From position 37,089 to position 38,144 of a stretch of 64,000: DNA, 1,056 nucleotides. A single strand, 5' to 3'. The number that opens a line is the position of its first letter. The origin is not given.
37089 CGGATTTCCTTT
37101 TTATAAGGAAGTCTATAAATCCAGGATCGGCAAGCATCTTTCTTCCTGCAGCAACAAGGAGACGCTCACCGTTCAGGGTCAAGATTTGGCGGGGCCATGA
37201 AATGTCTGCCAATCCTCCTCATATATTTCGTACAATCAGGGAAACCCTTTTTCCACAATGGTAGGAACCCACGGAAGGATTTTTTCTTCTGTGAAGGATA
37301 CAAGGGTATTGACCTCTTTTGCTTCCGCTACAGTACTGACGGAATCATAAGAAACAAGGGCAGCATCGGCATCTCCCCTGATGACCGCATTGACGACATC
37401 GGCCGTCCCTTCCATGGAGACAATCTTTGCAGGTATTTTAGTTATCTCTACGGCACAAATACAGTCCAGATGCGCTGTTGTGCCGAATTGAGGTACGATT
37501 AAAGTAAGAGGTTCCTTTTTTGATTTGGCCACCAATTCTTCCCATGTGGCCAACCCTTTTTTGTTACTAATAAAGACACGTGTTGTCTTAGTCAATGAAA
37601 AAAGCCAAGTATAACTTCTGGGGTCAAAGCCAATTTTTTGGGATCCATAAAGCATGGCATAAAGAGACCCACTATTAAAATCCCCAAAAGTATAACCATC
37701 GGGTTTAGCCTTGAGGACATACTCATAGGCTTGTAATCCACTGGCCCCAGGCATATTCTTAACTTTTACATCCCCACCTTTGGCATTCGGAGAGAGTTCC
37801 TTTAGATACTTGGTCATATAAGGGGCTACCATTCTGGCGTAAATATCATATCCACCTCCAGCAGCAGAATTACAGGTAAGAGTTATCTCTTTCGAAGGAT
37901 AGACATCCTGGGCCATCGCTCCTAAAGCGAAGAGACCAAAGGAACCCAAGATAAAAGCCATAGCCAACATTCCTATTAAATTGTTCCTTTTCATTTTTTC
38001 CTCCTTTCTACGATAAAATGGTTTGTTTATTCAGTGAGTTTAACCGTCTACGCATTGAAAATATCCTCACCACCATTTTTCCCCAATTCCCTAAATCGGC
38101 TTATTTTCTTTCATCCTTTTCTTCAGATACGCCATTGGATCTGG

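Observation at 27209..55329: Six paralogs of an unrecognised ~478-aa His-rich protein, each tied to a tripartite tricarboxylate transporter module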

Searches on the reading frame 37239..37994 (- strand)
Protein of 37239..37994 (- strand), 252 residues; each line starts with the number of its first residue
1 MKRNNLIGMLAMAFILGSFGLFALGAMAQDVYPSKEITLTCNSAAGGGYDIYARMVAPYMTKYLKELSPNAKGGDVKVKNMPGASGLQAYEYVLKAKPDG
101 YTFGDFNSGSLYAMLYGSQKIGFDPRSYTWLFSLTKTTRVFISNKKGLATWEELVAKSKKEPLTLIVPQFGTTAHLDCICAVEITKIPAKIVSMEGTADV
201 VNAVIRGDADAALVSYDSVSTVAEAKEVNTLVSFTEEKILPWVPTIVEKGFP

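Call 9: search_protein_families(library=pfam, proteins=[window:37239-37994:-], max_evalue=0.001)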
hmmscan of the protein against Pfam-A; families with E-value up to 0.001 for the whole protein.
window:37239-37994:- (252 aa): 2 families
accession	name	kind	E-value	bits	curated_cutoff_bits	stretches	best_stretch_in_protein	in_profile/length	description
PF03401.19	TctC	-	8.1e-09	35.8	27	1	73-251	14-197/274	Tripartite tricarboxylate transporter family receptor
PF01547.30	SBP_bac_1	-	0.00097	19.6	26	0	133-225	107-247/307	Bacterial extracellular solute-binding protein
